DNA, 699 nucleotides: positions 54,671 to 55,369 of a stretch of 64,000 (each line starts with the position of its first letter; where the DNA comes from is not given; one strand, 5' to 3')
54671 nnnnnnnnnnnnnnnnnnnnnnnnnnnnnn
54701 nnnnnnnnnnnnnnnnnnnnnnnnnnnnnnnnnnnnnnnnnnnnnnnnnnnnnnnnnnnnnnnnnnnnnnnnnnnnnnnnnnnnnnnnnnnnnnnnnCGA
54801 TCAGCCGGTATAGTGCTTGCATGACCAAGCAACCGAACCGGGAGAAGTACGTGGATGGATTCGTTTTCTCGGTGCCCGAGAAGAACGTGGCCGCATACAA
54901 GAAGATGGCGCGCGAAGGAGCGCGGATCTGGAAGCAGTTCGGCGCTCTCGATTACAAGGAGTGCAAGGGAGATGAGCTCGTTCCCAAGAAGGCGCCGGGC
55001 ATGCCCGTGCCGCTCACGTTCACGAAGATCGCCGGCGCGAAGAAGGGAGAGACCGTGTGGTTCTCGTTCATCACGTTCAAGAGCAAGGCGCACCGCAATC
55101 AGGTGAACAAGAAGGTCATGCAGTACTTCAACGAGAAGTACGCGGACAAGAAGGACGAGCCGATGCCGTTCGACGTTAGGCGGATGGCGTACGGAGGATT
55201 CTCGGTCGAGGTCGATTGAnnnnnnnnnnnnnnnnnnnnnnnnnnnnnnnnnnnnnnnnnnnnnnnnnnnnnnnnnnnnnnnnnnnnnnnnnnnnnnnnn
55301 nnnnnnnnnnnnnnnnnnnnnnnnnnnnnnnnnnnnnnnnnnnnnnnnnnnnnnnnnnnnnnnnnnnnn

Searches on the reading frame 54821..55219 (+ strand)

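Call 21: search_protein_families(library=pfam, max_evalue=0.001, proteins=[window:54821-55219:+])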
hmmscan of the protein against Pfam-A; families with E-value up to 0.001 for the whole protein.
window:54821-55219:+ (132 aa): 1 family
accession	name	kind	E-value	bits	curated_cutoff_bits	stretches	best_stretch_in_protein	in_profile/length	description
PF07237.17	DUF1428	-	9.4e-28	96.9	27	1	9-118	1-101/102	Protein of unknown function (DUF1428)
